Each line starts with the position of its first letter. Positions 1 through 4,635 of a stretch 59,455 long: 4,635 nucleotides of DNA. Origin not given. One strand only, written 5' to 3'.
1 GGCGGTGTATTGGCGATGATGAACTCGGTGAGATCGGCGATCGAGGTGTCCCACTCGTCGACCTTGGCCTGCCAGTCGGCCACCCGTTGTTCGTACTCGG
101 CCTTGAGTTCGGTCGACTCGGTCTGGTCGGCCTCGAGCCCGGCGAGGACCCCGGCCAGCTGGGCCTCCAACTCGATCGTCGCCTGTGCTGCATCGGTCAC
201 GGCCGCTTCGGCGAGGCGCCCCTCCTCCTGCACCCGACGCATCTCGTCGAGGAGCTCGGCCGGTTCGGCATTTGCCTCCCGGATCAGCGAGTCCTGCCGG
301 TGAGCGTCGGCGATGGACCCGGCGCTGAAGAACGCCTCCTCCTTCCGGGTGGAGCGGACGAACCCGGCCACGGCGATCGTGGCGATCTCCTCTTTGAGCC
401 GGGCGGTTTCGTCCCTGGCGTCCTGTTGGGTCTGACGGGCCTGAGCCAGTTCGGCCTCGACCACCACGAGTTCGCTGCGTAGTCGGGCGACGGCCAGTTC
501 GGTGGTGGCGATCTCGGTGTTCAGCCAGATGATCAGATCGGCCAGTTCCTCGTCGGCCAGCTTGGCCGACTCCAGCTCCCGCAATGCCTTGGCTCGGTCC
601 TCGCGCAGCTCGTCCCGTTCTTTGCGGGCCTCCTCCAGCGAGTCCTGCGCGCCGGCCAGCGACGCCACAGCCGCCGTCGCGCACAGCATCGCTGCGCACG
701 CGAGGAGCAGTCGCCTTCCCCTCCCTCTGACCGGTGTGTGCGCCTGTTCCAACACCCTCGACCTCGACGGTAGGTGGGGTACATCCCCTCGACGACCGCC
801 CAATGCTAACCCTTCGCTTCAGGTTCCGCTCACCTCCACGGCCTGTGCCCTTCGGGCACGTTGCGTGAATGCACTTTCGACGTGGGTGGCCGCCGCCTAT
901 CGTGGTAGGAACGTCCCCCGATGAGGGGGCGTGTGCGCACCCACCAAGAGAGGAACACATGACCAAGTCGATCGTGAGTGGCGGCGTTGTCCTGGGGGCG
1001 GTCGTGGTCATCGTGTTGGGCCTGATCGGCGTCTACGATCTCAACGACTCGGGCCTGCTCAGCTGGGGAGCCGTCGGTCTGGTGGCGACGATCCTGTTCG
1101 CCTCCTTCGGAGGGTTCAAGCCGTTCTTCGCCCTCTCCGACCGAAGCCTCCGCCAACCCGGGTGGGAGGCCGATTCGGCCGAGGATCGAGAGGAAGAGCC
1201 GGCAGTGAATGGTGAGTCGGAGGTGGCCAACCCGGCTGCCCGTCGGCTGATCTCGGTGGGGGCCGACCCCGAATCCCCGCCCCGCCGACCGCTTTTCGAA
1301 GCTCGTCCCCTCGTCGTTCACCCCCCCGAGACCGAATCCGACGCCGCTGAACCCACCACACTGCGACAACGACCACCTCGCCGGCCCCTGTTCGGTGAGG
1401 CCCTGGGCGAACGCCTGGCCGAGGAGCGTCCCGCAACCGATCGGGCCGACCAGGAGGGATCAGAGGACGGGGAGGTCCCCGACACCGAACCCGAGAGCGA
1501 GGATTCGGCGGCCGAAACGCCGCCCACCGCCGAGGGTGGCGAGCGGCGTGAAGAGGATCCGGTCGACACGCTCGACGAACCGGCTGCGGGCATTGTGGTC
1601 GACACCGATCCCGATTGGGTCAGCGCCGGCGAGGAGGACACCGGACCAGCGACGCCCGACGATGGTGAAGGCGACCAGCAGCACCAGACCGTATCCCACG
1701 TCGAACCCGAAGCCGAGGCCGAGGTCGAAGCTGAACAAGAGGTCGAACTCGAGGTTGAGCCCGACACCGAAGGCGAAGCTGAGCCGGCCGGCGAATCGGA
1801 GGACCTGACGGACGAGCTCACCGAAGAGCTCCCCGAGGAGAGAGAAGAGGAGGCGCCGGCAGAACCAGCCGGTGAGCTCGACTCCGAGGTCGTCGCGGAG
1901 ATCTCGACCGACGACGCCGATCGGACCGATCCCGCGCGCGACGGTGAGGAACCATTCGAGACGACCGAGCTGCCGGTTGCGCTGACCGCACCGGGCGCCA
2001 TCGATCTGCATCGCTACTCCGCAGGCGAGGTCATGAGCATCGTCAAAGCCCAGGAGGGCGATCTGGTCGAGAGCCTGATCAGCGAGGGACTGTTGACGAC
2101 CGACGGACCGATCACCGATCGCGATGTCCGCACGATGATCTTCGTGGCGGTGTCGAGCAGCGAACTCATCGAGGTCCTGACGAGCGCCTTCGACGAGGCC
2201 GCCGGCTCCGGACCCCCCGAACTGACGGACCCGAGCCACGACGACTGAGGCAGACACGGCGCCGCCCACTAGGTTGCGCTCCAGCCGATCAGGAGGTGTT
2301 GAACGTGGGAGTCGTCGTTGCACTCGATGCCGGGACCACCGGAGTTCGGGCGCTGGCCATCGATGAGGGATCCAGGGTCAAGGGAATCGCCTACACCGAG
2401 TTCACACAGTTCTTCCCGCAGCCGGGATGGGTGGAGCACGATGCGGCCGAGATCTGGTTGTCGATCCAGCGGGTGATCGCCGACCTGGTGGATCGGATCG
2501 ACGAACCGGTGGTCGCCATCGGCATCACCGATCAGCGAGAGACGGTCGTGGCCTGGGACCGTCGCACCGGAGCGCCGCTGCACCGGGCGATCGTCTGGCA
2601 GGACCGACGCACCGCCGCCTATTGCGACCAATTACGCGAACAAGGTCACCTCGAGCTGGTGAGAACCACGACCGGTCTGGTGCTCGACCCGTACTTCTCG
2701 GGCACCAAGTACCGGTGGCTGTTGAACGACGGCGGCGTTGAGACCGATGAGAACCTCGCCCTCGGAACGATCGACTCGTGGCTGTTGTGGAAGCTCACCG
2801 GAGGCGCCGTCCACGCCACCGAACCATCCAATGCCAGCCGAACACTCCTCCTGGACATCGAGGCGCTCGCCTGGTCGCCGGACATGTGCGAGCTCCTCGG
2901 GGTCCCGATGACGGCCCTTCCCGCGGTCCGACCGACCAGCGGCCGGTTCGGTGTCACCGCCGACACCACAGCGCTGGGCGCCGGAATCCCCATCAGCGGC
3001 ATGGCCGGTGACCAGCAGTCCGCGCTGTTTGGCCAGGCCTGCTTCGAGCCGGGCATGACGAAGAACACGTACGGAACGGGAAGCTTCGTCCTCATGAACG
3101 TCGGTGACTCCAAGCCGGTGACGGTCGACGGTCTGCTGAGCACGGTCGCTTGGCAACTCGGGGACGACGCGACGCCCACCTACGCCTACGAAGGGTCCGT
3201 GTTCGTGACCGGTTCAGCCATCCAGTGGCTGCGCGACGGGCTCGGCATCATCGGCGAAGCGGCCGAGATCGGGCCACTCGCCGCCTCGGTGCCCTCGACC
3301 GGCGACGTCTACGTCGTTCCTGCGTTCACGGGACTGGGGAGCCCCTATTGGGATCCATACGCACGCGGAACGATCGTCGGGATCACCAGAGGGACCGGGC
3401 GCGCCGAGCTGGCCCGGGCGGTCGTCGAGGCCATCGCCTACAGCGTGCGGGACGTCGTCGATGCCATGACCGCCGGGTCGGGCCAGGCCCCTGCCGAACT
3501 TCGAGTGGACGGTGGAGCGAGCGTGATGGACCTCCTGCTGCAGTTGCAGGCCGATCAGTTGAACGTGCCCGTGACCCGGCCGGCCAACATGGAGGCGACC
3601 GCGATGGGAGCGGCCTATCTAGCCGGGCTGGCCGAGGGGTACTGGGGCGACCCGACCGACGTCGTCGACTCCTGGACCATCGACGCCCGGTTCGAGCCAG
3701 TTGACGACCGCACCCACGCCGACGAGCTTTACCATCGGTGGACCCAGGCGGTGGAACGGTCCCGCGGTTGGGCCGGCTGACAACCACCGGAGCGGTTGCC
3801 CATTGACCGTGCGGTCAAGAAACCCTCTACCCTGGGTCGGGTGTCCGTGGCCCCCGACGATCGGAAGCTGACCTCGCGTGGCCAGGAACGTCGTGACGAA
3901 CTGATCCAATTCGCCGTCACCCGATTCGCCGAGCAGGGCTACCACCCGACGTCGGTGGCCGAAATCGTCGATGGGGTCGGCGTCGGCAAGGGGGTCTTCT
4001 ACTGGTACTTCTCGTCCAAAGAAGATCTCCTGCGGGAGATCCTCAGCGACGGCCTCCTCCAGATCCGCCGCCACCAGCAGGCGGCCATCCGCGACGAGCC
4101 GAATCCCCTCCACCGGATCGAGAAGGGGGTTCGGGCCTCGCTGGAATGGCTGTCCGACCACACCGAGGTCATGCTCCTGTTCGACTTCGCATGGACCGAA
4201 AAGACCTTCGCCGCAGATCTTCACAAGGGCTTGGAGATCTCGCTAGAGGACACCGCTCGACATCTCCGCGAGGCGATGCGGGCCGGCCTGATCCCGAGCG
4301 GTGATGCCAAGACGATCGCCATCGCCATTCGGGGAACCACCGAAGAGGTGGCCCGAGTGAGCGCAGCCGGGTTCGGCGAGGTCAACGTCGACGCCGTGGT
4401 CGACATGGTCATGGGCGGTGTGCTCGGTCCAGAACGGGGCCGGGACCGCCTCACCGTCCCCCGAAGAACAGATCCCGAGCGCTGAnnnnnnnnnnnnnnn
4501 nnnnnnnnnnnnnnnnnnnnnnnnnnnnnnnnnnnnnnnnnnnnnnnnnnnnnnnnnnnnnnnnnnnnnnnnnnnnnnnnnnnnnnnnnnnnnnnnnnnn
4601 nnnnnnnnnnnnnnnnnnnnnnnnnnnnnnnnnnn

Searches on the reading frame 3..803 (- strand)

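Call 44: search_protein_families(library=pfam, proteins=[window:3-803:-], max_evalue=0.00001)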
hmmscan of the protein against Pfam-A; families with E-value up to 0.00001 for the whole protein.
window:3-803:- (267 aa): 0 families

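Call 45: search_protein_families(library=ncbifam, proteins=[window:3-803:-], max_evalue=0.001)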
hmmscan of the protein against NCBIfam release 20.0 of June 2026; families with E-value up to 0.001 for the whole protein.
window:3-803:- (267 aa): 2 families
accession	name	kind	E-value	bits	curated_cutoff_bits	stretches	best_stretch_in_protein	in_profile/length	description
TIGR02169.1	SMC_prok_A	equivalog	0.00082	17.2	729.4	0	45-259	229-441/1165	chromosome segregation protein SMC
TIGR02168.1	SMC_prok_B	equivalog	0.0009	17.1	567.35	0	49-143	835-929/1181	chromosome segregation protein SMC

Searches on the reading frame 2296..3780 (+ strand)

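Call 42: search_protein_families(library=ncbifam, proteins=[window:2296-3780:+], max_evalue=0.00001)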
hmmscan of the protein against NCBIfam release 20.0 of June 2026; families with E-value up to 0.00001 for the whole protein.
window:2296-3780:+ (494 aa): 12 families
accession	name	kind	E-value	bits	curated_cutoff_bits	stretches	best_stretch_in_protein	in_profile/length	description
NF000756.0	PRK00047.1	subfamily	7.1e-196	651.4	498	1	7-493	7-498/502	glycerol kinase GlpK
TIGR01311.1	glycerol_kin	equivalog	9.8e-188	624.5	590.35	1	6-492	2-496/496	glycerol kinase GlpK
TIGR01312.1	XylB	equivalog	5.9e-58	196.6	380.25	1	10-483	3-477/481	xylulokinase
NF011601.0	PRK15027.1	equivalog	2.4e-28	98.8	912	1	8-474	3-462/484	xylulokinase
TIGR01314.1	gntK_FGGY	equivalog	2.4e-27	95.7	648.55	1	8-473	3-476/505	gluconokinase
NF008187.0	PRK10939.1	equivalog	6.8e-27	94.3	528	1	7-489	6-503/521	autoinducer-2 kinase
TIGR01315.1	5C_CHO_kinase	subfamily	2.1e-22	79.5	408.7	1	331-473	374-518/541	FGGY family pentulose kinase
TIGR02628.1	fuculo_kin_coli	equivalog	3.8e-22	78.9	470.9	1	6-453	2-448/465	L-fuculokinase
NF007925.0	PRK10640.1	equivalog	5.1e-12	44.9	639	0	7-280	6-276/489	rhamnulokinase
TIGR02627.1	rhamnulo_kin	equivalog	1.3e-11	43.8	527.95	0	72-277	68-267/454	rhamnulokinase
NF003154.0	PRK04123.1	equivalog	2.4e-11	43.1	428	1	344-485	389-533/554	ribulokinase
TIGR01234.1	L-ribulokinase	equivalog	1.9e-10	40.1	583.25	1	342-484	380-525/536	ribulokinase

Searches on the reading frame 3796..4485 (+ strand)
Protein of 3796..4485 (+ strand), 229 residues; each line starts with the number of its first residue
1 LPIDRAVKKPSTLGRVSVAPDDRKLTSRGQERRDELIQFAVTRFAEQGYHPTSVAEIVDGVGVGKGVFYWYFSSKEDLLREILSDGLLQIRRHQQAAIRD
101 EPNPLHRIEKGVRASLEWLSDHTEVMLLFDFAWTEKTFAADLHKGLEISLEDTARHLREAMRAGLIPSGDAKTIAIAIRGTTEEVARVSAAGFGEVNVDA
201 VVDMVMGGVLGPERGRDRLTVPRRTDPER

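Call 42: search_protein_families(library=ncbifam, proteins=[window:3796-4485:+], max_evalue=0.00001)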
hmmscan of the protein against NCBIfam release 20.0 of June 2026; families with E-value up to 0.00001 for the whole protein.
window:3796-4485:+ (229 aa): 14 families
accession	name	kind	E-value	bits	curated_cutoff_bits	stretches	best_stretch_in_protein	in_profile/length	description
NF041196.1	ScbR_bind_reg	equivalog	1.1e-12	48.5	150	1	28-166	3-141/191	ScbR family autoregulator-binding transcription factor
TIGR03384.1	betaine_BetI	equivalog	9.3e-12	45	201.3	1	30-178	7-154/189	choline-binding transcriptional repressor BetI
NF053731.1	TransRegFasRMycb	equivalog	1.1e-11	44.9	330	1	30-188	10-167/199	HTH-type transcriptional activator FasR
NF007949.0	PRK10668.1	equivalog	2e-11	43.8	271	1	23-86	3-66/216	multidrug efflux transporter transcriptional repressor AcrR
NF053878.1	FATransRegFadRBac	equivalog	3.5e-11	43.2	200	1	32-126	4-98/190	fatty acid metabolism transcriptional regulator FadR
NF051457.1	acryl_TF_AcuR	equivalog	4.5e-11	42.4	247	1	24-115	10-102/204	acrylate utilization transcriptional regulator AcuR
NF007430.0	PRK09975.1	equivalog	9.5e-11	41.2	274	1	28-142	8-123/220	acrEF/envCD operon transcriptional regulator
TIGR03613.1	RutR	equivalog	1.8e-10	41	368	1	30-134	7-110/202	pyrimidine utilization regulatory protein R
NF001978.0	PRK00767.1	equivalog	4.6e-10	39.6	118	1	32-175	10-153/197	transcriptional regulator BetI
NF051852.1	efflux_TF_MtrR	exception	2.3e-09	37.3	280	1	23-98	2-77/205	multidrug efflux system transcriptional repressor MtrR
TIGR03968.1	mycofact_TetR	equivalog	1.8e-08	34.2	224.9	1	29-98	7-76/190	mycofactocin system transcriptional regulator MftR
NF011584.0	PRK15008.1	equivalog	2.7e-08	33.9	230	1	32-132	19-118/212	HTH-type transcriptional regulator RutR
NF050111.1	TransRegSACE7040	equivalog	3e-08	33.8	250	1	31-128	1-98/186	SACE_7040 family transcriptional regulator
NF058643.1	TranRegCurRPseudo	equivalog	1.6e-06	27.9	300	1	31-88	7-64/193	TetR family transcriptional repressor CurR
